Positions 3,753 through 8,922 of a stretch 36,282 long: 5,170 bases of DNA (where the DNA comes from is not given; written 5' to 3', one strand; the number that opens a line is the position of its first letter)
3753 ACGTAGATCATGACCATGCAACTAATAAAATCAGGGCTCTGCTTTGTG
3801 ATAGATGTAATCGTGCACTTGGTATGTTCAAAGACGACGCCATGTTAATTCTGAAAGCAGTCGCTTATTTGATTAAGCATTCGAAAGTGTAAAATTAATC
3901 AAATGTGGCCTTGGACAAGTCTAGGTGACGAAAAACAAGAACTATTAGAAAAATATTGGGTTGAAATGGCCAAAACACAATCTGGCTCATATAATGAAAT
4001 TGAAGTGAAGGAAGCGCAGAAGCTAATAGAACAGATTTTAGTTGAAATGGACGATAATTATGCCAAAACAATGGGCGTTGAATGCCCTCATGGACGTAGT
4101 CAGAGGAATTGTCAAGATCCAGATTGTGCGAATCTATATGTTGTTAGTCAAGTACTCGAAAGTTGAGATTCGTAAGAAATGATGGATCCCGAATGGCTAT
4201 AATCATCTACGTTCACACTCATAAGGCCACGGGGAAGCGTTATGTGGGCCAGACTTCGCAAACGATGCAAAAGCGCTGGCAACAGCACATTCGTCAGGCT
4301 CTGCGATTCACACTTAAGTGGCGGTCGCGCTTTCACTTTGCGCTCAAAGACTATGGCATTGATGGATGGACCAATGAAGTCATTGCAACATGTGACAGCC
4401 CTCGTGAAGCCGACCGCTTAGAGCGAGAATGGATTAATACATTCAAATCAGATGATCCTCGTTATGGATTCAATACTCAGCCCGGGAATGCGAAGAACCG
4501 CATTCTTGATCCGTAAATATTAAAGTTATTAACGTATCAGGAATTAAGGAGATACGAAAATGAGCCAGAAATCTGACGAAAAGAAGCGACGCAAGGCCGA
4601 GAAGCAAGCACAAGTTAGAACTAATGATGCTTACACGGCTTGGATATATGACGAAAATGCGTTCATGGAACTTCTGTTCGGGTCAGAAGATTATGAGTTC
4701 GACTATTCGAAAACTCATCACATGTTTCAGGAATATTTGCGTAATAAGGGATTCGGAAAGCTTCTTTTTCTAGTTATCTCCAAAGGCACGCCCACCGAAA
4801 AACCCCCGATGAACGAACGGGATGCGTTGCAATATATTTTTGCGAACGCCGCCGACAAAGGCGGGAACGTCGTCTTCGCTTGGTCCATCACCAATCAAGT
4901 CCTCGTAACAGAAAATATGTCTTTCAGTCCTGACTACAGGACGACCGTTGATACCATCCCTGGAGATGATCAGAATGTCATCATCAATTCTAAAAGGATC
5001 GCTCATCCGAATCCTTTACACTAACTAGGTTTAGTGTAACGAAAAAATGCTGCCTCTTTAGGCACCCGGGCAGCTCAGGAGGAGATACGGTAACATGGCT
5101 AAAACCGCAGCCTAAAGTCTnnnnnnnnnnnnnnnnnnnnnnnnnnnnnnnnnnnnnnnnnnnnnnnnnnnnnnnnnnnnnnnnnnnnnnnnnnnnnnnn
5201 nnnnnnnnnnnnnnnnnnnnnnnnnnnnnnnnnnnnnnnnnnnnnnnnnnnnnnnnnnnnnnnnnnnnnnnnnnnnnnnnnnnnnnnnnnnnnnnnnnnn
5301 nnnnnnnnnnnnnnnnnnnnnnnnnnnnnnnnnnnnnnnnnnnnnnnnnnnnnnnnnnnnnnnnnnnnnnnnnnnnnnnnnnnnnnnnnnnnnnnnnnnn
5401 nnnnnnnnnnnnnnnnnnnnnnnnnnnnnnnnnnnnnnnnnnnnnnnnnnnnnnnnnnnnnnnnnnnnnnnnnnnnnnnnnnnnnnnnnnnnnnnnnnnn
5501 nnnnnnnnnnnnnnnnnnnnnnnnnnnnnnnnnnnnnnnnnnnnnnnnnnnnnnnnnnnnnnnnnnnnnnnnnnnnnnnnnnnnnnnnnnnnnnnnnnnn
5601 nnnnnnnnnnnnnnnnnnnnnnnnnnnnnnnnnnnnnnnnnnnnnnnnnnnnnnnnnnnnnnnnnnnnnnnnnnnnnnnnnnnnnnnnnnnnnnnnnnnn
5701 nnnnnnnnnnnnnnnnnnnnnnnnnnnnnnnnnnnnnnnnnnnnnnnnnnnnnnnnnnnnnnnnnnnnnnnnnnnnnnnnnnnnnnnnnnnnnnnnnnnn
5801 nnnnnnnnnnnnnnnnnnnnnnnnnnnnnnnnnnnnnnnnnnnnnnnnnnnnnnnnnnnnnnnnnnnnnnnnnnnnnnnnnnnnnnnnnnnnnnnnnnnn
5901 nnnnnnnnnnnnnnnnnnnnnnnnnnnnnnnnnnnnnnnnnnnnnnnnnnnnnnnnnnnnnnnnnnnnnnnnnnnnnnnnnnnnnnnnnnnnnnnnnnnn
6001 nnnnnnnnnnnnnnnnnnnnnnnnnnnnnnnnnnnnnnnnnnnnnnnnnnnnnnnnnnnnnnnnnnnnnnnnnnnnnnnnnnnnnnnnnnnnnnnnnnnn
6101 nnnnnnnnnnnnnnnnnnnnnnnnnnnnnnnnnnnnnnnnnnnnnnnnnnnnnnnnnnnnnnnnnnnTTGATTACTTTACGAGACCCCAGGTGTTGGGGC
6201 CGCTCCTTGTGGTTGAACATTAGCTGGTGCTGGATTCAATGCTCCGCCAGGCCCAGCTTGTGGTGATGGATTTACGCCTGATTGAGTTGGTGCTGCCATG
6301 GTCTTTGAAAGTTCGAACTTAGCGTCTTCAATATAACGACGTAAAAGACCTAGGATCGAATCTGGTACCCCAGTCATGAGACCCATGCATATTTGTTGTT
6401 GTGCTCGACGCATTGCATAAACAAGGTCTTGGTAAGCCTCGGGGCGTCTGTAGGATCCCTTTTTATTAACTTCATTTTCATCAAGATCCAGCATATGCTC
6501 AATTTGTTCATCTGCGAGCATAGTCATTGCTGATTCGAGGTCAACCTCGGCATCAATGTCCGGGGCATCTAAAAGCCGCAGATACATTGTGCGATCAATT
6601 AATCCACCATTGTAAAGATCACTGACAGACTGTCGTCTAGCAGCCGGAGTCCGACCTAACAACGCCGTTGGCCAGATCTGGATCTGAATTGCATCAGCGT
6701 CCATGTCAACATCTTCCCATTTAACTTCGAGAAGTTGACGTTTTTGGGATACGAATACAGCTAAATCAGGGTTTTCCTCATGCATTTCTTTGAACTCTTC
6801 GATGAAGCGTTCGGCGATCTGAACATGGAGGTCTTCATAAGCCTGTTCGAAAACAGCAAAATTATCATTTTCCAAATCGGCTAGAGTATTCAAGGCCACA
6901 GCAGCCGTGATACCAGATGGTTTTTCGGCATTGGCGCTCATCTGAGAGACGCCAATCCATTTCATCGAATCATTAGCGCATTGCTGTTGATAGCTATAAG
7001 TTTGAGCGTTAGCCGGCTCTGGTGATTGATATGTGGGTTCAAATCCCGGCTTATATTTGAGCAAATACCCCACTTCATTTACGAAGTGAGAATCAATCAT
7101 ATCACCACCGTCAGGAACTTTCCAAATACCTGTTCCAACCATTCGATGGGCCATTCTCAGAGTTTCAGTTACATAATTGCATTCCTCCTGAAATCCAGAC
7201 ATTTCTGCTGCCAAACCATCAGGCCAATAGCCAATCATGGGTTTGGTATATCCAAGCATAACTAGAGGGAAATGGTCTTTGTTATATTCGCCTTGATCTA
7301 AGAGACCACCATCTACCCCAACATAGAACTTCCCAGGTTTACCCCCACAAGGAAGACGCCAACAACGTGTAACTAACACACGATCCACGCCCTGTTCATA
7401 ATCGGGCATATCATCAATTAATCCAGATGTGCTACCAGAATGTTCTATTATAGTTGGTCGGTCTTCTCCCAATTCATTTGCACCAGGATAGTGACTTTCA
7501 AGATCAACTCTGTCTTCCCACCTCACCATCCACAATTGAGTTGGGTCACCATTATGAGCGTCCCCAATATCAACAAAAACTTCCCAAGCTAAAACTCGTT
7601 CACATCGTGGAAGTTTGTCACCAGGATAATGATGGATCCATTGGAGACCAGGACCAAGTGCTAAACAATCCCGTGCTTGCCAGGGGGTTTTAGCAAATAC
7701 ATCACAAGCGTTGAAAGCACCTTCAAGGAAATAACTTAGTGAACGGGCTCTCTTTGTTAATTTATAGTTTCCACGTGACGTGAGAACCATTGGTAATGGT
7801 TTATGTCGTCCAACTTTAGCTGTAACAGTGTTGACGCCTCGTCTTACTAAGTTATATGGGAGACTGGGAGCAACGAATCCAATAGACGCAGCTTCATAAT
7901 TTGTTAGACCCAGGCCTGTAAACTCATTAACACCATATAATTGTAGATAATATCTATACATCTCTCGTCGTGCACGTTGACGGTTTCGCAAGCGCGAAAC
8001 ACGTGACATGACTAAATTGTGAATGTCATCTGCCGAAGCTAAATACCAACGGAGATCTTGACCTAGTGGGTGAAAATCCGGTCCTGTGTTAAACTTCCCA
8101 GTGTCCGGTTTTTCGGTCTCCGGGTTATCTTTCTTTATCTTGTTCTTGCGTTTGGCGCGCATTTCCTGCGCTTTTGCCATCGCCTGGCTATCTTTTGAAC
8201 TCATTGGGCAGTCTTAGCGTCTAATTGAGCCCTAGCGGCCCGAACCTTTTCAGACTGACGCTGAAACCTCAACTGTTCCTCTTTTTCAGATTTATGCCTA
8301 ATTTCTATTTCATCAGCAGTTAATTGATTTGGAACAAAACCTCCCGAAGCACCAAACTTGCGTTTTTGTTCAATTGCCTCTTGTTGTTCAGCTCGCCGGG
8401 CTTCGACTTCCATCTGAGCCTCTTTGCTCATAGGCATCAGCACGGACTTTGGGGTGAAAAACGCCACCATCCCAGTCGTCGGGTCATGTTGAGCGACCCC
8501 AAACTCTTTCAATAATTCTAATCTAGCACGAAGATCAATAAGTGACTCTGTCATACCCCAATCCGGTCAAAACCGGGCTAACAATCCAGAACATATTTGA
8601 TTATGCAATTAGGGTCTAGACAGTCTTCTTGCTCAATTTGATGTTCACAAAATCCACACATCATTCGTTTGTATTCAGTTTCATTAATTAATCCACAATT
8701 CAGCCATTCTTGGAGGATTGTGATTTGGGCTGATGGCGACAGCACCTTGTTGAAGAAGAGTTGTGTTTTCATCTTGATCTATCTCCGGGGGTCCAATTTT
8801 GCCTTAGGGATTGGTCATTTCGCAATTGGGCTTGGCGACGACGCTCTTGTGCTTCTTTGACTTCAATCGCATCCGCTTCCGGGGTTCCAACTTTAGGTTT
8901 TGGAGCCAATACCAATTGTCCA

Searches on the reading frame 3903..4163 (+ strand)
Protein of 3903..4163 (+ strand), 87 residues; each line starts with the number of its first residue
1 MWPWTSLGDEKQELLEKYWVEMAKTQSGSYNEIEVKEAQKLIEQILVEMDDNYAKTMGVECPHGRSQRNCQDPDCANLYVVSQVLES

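Call 6: search_protein_families(library=pfam, max_evalue=1, proteins=[window:3903-4163:+])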
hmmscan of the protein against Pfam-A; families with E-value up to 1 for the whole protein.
window:3903-4163:+ (87 aa): 2 families
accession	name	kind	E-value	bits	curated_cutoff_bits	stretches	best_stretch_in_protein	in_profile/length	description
PF14788.12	EF-hand_10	-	0.00088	19.7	27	1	35-67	4-36/50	EF hand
PF02154.20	FliM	-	0.17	12.2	27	1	23-70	101-148/192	Flagellar motor switch protein FliM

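Call 7: search_protein_families(library=phrogs, max_evalue=1, proteins=[window:3903-4163:+])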
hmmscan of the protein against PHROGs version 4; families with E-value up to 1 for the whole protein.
window:3903-4163:+ (87 aa): 1 family
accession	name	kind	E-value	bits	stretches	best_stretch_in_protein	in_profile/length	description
phrog_23391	-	unknown function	0.19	12.5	1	34-52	26-44/53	-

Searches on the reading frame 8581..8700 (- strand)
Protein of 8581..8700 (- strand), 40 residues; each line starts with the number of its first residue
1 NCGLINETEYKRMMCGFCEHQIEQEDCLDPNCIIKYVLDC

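Call 31: search_protein_representatives(alignment_id=A2)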
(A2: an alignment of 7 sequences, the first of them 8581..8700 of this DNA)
Query: 7 sequences, 40 profile positions. Proteins with E-value up to 0.001 (for the whole library): 12; up to 1e-10: 6; up to 1e-30: 0. The best 12 are listed.
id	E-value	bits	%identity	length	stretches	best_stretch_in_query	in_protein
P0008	1.7e-15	72.7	-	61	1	1-40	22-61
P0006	4.4e-13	64.9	-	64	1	1-40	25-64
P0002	9.1e-13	63.9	-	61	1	2-40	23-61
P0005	9.3e-13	63.9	-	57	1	1-40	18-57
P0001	1.1e-11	60.4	-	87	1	1-40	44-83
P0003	3.3e-11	58.9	-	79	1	2-40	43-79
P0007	2.5e-08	49.7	-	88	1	1-39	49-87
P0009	6.2e-08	48.5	-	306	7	18-35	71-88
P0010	2.2e-04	37.1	-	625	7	9-33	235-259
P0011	5.8e-04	35.7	-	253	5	16-33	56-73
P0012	7.7e-04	35.4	-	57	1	15-38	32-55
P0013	9.8e-04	35.0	-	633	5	17-38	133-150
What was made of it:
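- The same C-x-H-x6-C-x4-C unit recurs as 22-residue tandem repeats in P0009 (E 6e-8 across the whole library) and P0011 (call 31).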

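Call 33: find_encoding_contigs(protein=P0012, flank=10000, max_places=6)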
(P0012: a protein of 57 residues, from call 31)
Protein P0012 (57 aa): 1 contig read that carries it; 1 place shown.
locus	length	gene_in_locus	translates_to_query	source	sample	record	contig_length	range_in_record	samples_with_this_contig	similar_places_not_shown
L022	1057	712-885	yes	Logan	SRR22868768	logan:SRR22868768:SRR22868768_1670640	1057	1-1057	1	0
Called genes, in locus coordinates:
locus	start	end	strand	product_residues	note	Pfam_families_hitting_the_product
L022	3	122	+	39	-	?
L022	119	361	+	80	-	-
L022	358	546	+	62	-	-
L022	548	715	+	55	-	-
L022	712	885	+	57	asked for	-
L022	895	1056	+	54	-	?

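Call 34: search_protein_families(library=pfam, max_evalue=1, proteins=[P0009, P0010, P0011, P0012, P0013])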
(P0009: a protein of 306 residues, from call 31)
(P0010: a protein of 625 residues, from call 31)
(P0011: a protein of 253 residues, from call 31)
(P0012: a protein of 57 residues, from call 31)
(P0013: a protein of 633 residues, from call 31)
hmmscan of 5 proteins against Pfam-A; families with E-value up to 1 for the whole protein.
P0009 (306 aa): 0 families

P0010 (625 aa): 5 families
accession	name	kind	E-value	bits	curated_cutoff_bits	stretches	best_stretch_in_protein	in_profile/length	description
PF19114.6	EsV_1_7_cys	-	1.9e-109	357.6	25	10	290-323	1-35/35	EsV-1-7 cysteine-rich motif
PF03439.18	Spt5-NGN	-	0.065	13.6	22.4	0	85-109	3-27/84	Early transcription elongation factor of RNA pol II, NGN section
PF01870.24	Hjc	-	0.14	12.6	21.1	1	500-566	27-87/93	Archaeal holliday junction resolvase (hjc)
PF24906.1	Zf_WRKY19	-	0.24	11.7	27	0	251-260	2-11/24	WRKY19 zinc finger domain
PF14904.11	FAM86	-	0.94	10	23.5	0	319-337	42-60/94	Family of unknown function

P0011 (253 aa): 1 family
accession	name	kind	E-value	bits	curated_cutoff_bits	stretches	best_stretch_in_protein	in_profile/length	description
PF05923.17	APC_r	-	0.0068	16.6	19.9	0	48-56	12-20/24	APC repeat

P0012 (57 aa): 1 family
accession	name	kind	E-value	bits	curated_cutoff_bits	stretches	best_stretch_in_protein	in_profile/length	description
PF01612.26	DNA_pol_A_exo1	-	0.039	14.2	23.6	1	4-27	148-171/173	3'-5' exonuclease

P0013 (633 aa): 4 families
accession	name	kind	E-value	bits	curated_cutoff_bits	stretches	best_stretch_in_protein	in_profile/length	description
PF08662.17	eIF2A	-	2e-05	25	20.5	0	358-417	89-145/194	Eukaryotic translation initiation factor eIF2A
PF21803.3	Nab2-zf4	-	0.071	13.3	20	0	197-204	18-25/29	Nab2-type CCCH zinc finger 4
PF25523.1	Ig_RIMBP2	-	0.073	13.5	27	0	147-182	24-59/105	RIMBP2-like, immunoglobulin-like domain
PF18130.6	ATPgrasp_N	-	0.25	12.4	27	0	250-279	52-81/81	ATP-grasp N-terminal domain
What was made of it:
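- On EsV_1_7_cys (PF19114): The positive control P0010 scores 357 bits (call 34).
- Closest known: EsV-1-7 cysteine-rich motif. Same: It is a short viral or eukaryotic Cys/His motif containing C-x2-[PH]-x-C. A PF19114 protein (P0010) was weakly picked up by the family profile, at E 2e-4 over 7 repeats (calls 31, 34).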

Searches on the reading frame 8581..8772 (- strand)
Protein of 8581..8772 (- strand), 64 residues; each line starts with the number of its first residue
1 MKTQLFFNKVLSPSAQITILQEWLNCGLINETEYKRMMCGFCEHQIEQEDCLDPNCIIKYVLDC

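Call 6: search_protein_families(library=pfam, max_evalue=1, proteins=[window:8581-8772:-])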
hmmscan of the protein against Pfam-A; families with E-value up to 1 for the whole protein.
window:8581-8772:- (64 aa): 3 families
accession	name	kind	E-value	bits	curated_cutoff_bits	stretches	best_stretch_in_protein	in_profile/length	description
PF20612.3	SHOCT_2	-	0.0018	18.8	24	1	18-37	17-36/53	SHOCT domain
PF23137.1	HVO_0758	-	0.041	14.2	27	1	27-55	11-37/55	HVO_0758 mu-protein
PF00088.24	Trefoil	-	0.18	12.1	21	1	33-56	6-27/43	Trefoil (P-type) domain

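Call 7: search_protein_families(library=phrogs, max_evalue=1, proteins=[window:8581-8772:-])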
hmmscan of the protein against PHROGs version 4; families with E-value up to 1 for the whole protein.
window:8581-8772:- (64 aa): 2 families
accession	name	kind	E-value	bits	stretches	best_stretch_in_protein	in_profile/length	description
phrog_35606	-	unknown function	0.15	12.5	1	12-61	122-171/271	-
phrog_27525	-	unknown function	0.17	13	1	21-57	5-35/85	-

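Call 49: search_protein_families(library=ncbifam, max_evalue=1, alignment_id=A4)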
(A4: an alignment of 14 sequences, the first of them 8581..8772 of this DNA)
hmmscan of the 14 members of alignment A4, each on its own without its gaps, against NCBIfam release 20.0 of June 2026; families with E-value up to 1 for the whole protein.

A. member 1, window:8581-8772:- (64 aa): 0 families

B. families by the number of members that match (of 14 scanned): 6 families
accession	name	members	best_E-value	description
NF047569.1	LIC10421_LIC12816_fam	2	0.13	LIC10421/LIC12816 family protein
NF047526.1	LIC_10421_fam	2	0.16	LIC_10421 family protein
NF010067.0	PRK13547.1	1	0.007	heme ABC transporter ATP-binding protein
TIGR02135.1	phoU_full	1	0.01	phosphate signaling complex protein PhoU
NF033864.1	cytochrome579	1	0.054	cytochrome 579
NF042927.1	capsid_Caudo_2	1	0.072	HK97-fold major capsid protein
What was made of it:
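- On Known phage protein families (PHROGs) and NCBIfam: NCBIfam gave nothing (call 49).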

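Call 50: predict_structure(alignment_id=A4)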
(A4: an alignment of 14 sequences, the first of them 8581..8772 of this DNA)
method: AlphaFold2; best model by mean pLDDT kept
length: 64 residues; sequences in the alignment: 14
mean_pLDDT: 80.2   pTM: 0.54
mean pLDDT of the five models: 80.2, 79.6, 78.6, 77.2, 76.9
residues with pLDDT >= 90: 10; 70-90: 45; 50-70: 8; < 50: 1
segments of 3 or more residues with pLDDT < 50: none
pLDDT, mean of each block of 10 residues (from residue 1): 62 84 92 81 81 84 75
secondary structure, 60 per line:
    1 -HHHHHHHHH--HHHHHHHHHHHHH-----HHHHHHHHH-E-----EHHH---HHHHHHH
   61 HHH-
elements in order: H2-10 H13-25 H31-39 H54-63
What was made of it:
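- The hydrophobic pattern is that of an ordinary packed helix, and AlphaFold models it inside a compact fold (call 50).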

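Call 55: fold_search(model_id=the predicted structure, library=pdb)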
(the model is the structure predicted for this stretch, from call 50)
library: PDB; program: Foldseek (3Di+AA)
matches with E <= 10: 15; with E <= 0.001: 0
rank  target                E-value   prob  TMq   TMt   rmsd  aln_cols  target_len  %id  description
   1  6fh4_C                2.8e+00  0.23  0.46  0.38   8.8        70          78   18  CtsR C-terminal domain with bound phospho-arginine (released 2019-02-27)
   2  6fh4_D                4.6e+00  0.16  0.46  0.39   8.8        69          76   17  CtsR C-terminal domain with bound phospho-arginine (released 2019-02-27)
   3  6vof_d                4.9e+00  0.21  0.37  0.15   2.5        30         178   20  Chloroplast ATP synthase (O2, CF1FO) (released 2020-09-09)
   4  6fh4_A                5.2e+00  0.16  0.46  0.39   8.9        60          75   18  CtsR C-terminal domain with bound phospho-arginine (released 2019-02-27)
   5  3sc2_A                5.9e+00  0.12  0.33  0.09   8.2        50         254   20  REFINED ATOMIC MODEL OF WHEAT SERINE CARBOXYPEPTIDASE II AT 2.2-ANGSTROMS RESOLUTION (released 1993-10-31)
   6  1gxs_A                6.3e+00  0.09  0.34  0.09   8.3        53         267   17  Crystal Structure of Hydroxynitrile Lyase from Sorghum bicolor in Complex with Inhibitor Benzoic Acid: a novel cyanoge (released 2002-10-01)
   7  6w2v_A                6.7e+00  0.06  0.31  0.14   8.0        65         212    9  Junction 23, DHR14-DHR18 (released 2020-04-15)
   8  7cfk_B                8.0e+00  0.33  0.43  0.17   1.2        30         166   20  Structure of the CBS domain of the bacterial CNNM/CorC family Mg2+ transporter in complex with the novel inhibitor IGN (released 2021-04-21)
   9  9wz6_A                8.6e+00  0.23  0.45  0.33   2.4        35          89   17  Full-length Caspase-1-CARD filament (released 2025-12-10)
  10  5n5p_B                8.6e+00  0.05  0.32  0.25   5.8        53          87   19  Crystal structure of Ruminococcus flavefaciens' type III complex containing the fifth cohesin from scaffoldin B and th (released 2018-02-28)
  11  6j52_A                9.1e+00  0.11  0.43  0.32   5.7        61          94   16  Crystal structure of CARD-only protein in frog virus 3 (released 2019-02-20)
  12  5fna_A                9.1e+00  0.07  0.46  0.36  13.0        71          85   15  Cryo-EM reconstruction of caspase-1 CARD (released 2016-03-30)
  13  6vmb_d                9.7e+00  0.14  0.41  0.16   2.6        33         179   18  Chloroplast ATP synthase (C1, CF1FO) (released 2020-09-09)
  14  9e85_D                9.7e+00  0.06  0.40  0.02  13.8        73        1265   18  De Novo Mycobacterium tuberculosis transcription initiation promoter complex with 6-mer RNA and closed Beta' clamp (RN (released 2025-10-01)
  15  1u3i                  9.7e+00  0.04  0.31  0.13   8.8        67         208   13  Crystal structure of glutathione S-tranferase from Schistosoma mansoni (released 2005-07-26)

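Call 70: fold_search(model_id=the predicted structure, library=viral)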
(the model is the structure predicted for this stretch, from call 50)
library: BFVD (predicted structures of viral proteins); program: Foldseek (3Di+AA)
matches with E <= 10: 76; with E <= 0.001: 0
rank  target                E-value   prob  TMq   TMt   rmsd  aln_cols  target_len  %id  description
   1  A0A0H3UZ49            2.5e+00  0.20  0.41  0.12   6.9        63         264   19  (no name in the UniProt tables at hand)
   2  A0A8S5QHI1            2.8e+00  0.63  0.46  0.47   2.0        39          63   23  Uncharacterized protein [Myoviridae sp. ctdNl2]
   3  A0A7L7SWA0            2.8e+00  0.12  0.32  0.30  11.6        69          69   16  Uncharacterized protein [Bacillus phage Baseball_field]
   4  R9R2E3                3.0e+00  0.72  0.49  0.42   1.6        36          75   28  Middle expressed protein 1 [Lactococcus lactis phage P475]
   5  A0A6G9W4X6            3.2e+00  0.18  0.40  0.18  10.5        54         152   18  (no name in the UniProt tables at hand)
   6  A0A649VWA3            3.4e+00  0.15  0.41  0.41   5.9        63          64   16  (no name in the UniProt tables at hand)
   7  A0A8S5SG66            3.6e+00  0.47  0.43  0.59   2.7        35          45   17  Uncharacterized protein [Siphoviridae sp. ctxvK3]
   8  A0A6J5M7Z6            3.6e+00  0.08  0.32  0.20   8.5        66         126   15  Uncharacterized protein [uncultured Caudovirales phage]
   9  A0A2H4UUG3            3.8e+00  0.44  0.43  0.27   5.0        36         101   28  Transmembrane protein [Bodo saltans virus]
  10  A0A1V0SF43            3.8e+00  0.14  0.40  0.06   8.0        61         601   18  U-box domain protein [Hokovirus HKV1]
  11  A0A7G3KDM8            4.1e+00  0.14  0.42  0.06   9.0        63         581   14  Tail tape measure protein [Enterobacter phage vB_EhoM-IME523]
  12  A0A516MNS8            4.1e+00  0.09  0.35  0.31   7.1        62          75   14  (no name in the UniProt tables at hand)
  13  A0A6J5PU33            4.3e+00  0.30  0.40  0.19   2.7        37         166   22  Uncharacterized protein [uncultured Caudovirales phage]
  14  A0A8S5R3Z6            4.3e+00  0.30  0.40  0.05   6.1        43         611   23  Minor capsid protein [Siphoviridae sp. ctcMb1]
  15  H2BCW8                4.3e+00  0.07  0.35  0.24   9.8        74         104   15  (no name in the UniProt tables at hand)
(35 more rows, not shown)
